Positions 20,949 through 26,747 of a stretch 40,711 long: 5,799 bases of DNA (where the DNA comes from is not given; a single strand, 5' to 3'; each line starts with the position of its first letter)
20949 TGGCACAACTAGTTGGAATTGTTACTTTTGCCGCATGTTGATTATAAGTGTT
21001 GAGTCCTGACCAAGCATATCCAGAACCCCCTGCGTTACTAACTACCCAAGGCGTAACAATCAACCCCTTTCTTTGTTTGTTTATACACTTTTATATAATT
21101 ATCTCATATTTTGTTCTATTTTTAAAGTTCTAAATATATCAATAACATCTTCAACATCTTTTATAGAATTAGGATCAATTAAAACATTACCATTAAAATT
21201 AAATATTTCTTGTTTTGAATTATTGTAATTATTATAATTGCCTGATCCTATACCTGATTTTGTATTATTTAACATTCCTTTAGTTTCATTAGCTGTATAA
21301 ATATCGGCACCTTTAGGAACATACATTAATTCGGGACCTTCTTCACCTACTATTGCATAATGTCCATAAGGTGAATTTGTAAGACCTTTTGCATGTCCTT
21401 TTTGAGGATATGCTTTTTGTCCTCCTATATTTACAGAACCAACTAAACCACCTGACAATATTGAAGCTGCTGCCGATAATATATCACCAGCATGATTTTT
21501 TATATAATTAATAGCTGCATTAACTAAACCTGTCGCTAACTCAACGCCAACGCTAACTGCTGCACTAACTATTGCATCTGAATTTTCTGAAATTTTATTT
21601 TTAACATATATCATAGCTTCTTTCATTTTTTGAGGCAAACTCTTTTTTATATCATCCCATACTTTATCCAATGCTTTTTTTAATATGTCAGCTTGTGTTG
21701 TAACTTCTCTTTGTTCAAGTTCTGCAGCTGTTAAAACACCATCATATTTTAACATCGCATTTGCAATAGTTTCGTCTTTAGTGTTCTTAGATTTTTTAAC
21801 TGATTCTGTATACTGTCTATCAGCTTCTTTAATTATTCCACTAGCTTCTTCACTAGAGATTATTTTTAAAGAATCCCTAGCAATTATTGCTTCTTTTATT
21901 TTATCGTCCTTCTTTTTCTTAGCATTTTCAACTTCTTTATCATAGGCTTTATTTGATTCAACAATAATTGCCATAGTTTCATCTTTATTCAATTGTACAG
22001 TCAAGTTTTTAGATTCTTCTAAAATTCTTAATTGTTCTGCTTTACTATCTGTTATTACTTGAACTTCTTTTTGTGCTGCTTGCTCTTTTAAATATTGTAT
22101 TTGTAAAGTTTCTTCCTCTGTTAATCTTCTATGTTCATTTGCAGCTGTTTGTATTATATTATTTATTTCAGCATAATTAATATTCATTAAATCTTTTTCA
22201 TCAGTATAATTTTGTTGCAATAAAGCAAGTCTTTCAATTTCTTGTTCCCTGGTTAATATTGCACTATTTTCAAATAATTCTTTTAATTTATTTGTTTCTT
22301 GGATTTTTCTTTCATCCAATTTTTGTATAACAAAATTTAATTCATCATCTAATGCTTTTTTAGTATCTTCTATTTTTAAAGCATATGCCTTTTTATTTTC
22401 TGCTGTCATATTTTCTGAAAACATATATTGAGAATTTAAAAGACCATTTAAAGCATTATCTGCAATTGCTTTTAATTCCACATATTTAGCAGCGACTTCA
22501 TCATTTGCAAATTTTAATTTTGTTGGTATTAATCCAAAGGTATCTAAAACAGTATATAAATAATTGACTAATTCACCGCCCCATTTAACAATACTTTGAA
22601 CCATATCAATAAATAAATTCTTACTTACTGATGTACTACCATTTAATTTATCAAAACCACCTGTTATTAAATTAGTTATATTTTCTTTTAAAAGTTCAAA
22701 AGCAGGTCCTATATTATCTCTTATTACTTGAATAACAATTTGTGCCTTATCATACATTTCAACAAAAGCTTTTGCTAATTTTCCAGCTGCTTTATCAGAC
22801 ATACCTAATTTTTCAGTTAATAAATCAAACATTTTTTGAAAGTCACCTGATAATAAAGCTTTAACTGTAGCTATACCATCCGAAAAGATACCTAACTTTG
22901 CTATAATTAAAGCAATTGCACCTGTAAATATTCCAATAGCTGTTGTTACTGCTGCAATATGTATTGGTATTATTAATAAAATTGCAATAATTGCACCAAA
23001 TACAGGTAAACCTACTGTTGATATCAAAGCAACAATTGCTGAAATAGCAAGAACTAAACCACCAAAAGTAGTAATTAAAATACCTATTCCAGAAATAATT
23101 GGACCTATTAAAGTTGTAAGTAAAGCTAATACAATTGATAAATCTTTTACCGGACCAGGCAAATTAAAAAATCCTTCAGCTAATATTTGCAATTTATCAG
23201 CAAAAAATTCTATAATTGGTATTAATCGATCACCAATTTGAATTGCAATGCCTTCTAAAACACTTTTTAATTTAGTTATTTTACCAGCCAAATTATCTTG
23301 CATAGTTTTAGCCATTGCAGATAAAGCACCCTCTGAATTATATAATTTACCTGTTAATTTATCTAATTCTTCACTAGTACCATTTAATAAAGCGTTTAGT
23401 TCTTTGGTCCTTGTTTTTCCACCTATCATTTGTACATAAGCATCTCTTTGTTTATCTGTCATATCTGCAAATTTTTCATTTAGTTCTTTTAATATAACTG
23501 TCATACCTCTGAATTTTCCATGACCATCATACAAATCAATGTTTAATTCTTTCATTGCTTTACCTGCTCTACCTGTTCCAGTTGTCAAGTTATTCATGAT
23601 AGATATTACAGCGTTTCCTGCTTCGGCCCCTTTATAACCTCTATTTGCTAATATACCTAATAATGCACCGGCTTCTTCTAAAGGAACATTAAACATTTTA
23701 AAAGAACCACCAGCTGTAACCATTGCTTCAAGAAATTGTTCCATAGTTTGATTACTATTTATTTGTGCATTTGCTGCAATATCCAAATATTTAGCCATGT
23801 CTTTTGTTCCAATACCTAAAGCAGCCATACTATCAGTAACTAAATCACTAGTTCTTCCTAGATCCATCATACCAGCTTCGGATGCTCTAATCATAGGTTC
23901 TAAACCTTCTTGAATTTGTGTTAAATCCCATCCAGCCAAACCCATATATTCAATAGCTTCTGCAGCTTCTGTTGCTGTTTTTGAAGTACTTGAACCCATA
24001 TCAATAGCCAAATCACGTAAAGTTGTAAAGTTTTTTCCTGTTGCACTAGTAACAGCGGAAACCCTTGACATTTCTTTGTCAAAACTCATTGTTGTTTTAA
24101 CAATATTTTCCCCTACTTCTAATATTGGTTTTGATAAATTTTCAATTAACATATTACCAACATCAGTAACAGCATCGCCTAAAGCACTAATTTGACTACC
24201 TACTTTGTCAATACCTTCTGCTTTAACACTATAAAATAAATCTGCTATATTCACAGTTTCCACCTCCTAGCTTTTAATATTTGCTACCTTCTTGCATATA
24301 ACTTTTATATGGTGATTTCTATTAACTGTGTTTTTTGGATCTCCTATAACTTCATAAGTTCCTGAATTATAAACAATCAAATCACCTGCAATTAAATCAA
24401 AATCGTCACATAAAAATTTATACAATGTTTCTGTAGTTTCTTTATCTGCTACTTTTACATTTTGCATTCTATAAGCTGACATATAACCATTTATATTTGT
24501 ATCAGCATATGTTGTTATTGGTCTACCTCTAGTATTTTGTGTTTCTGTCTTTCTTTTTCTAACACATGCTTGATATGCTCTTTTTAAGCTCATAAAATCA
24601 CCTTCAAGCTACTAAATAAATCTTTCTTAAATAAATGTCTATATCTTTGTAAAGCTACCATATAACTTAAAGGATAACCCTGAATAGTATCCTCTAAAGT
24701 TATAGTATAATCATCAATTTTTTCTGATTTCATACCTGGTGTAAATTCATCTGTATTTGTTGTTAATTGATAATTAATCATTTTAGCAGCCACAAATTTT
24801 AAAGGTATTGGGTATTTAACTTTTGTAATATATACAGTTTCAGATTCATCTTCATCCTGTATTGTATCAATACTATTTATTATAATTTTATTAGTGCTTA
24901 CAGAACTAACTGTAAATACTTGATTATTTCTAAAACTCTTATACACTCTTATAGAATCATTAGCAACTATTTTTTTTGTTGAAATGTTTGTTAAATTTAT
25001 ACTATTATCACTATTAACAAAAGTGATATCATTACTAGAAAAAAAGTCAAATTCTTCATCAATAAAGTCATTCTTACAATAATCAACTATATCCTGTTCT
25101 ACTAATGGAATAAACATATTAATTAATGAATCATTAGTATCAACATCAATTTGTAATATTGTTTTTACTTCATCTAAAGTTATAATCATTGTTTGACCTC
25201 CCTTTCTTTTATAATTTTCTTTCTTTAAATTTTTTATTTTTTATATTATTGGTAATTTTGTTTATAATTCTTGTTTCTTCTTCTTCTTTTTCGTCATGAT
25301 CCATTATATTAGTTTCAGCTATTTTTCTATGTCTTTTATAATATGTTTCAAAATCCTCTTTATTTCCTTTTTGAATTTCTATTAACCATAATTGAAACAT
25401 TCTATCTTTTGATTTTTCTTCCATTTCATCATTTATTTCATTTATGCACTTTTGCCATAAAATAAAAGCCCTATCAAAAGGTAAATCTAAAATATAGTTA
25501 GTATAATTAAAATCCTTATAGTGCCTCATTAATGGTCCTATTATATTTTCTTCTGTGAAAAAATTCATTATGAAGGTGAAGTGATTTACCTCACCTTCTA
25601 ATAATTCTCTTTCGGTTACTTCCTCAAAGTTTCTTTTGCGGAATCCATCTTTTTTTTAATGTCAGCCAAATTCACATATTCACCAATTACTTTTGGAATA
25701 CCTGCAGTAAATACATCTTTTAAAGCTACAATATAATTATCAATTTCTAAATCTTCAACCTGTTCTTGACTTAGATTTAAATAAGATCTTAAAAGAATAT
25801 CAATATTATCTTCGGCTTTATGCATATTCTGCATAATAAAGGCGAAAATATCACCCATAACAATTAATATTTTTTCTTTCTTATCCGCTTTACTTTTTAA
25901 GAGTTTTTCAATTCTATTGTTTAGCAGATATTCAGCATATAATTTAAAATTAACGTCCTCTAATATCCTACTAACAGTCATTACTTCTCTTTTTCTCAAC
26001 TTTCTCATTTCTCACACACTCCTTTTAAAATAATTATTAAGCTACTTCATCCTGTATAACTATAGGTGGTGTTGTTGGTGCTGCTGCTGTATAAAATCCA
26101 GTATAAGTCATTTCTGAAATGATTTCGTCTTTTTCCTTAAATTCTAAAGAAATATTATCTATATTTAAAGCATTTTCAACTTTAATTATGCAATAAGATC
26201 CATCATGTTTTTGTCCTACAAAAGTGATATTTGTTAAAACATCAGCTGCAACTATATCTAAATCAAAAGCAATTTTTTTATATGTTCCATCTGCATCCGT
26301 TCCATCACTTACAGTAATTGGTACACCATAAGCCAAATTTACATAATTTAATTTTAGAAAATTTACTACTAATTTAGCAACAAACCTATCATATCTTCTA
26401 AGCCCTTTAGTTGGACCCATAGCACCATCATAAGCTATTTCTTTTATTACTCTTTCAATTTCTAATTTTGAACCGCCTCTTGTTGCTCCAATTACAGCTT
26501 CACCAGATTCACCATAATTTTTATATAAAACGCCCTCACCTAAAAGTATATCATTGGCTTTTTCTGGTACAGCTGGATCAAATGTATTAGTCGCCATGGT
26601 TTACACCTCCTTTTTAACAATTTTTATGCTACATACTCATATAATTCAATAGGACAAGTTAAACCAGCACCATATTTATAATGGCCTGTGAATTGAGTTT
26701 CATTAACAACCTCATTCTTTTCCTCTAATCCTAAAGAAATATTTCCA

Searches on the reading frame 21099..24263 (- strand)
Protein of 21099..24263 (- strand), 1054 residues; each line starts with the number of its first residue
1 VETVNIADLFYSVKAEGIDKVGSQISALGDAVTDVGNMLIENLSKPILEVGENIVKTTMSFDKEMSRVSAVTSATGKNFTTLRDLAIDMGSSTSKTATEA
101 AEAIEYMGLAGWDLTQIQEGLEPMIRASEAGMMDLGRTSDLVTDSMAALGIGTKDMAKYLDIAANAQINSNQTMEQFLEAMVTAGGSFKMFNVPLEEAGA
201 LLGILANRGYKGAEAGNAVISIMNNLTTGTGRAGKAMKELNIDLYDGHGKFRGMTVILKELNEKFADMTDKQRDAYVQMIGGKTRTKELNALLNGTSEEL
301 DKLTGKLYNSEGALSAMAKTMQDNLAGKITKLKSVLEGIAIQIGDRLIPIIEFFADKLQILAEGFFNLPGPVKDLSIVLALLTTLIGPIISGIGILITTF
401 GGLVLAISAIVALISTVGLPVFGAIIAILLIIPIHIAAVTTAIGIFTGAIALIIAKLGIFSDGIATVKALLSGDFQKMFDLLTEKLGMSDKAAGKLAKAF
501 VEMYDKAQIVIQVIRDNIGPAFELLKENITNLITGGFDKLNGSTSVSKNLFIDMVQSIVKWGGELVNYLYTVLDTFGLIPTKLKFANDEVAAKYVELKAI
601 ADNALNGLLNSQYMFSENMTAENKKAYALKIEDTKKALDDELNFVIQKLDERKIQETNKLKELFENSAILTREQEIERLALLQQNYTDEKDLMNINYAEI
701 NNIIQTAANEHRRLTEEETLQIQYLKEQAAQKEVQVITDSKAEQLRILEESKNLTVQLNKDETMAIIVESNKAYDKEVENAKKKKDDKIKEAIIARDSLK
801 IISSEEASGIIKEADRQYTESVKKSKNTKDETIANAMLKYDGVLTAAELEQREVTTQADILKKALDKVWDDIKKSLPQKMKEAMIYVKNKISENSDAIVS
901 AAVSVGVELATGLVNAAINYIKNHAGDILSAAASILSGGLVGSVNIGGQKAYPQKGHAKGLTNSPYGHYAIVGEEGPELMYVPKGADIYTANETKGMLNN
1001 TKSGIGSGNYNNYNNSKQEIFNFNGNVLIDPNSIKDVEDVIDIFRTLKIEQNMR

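Call 23: search_protein_families(library=phrogs, proteins=[window:21099-24263:-], max_evalue=0.001)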
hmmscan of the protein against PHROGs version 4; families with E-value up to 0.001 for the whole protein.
window:21099-24263:- (1054 aa): 32 families (the best 25 are shown)
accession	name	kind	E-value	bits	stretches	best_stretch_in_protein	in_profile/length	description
phrog_1533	-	tail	5.3e-163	545.7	1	18-1005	212-1114/1688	tail length tape measure protein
phrog_1272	-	tail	3.4e-88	297.8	1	17-974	219-1115/1606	tail length tape measure protein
phrog_4704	-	tail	4e-87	294.4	1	16-409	177-568/625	tail length tape measure protein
phrog_991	-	tail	5.5e-77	260.6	1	17-680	254-891/1966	tail length tape measure protein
phrog_9696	-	tail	6.2e-77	260.5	1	52-335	75-365/1415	tail length tape measure protein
phrog_28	-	tail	1e-69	237.3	1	53-861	278-964/1228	tail length tape measure protein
phrog_19074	-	unknown function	4.7e-56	191.4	1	11-358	110-455/1384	-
phrog_5218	-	unknown function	2.6e-49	169.4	1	16-887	187-961/1599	-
phrog_167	-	tail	5.8e-48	164.5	1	17-1004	250-1100/1555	tail length tape measure protein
phrog_1293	-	tail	9.6e-47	160.5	1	16-896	140-923/1424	tail length tape measure protein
phrog_16692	-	unknown function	1.3e-42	147.3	1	20-334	135-470/1107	-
phrog_58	-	tail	2.1e-37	130.1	1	17-576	290-761/1544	tail length tape measure protein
phrog_5493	-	tail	2.4e-36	126.5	1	20-343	33-369/1102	tail length tape measure protein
phrog_38390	-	tail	5.4e-25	88.6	1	15-364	16-364/1029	tail length tape measure protein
phrog_28420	-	tail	5.7e-25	88.6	1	57-366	57-350/906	tail length tape measure protein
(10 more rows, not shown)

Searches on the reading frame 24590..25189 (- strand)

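Call 23: search_protein_families(library=phrogs, proteins=[window:24590-25189:-], max_evalue=0.001)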
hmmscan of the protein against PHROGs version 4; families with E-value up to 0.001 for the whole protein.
window:24590-25189:- (199 aa): 5 families
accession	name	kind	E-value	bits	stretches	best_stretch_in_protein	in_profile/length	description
phrog_1236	-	head and packaging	4.6e-16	60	1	1-185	1-173/177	head protein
phrog_1161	-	connector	3.4e-10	41.1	1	4-47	2-47/106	head-tail adaptor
phrog_132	-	connector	4.6e-09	37.3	1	3-50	11-58/124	head-tail adaptor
phrog_442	-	connector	1.5e-05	25.4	0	2-49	87-134/270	head-tail adaptor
phrog_40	-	connector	0.00012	22.5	1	1-54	40-85/201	head-tail adaptor Ad1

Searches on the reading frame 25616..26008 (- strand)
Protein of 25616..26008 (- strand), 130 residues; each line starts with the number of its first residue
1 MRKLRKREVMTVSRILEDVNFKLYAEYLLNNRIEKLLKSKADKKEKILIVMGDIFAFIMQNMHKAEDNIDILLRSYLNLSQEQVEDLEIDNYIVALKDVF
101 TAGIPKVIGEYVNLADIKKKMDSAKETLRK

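Call 23: search_protein_families(library=phrogs, proteins=[window:25616-26008:-], max_evalue=0.001)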
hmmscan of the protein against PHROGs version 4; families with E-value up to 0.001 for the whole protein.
window:25616-26008:- (130 aa): 1 family
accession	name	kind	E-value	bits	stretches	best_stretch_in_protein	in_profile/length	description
phrog_1021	-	unknown function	1.1e-06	29.9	1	1-102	7-125/142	-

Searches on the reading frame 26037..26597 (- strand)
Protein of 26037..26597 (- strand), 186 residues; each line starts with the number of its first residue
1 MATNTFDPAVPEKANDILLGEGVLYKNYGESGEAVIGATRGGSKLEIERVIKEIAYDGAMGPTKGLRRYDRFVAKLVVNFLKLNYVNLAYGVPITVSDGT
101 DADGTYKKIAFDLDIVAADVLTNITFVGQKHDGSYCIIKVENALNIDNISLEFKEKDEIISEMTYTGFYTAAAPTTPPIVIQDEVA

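Call 23: search_protein_families(library=phrogs, proteins=[window:26037-26597:-], max_evalue=0.001)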
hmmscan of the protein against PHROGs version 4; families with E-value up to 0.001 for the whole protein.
window:26037-26597:- (186 aa): 2 families
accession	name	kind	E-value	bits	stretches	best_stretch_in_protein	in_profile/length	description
phrog_885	-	tail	1.3e-29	104.2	1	12-181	12-191/338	major tail protein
phrog_2175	-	other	0.00039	21.2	1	13-172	4-170/188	protein with Ig domain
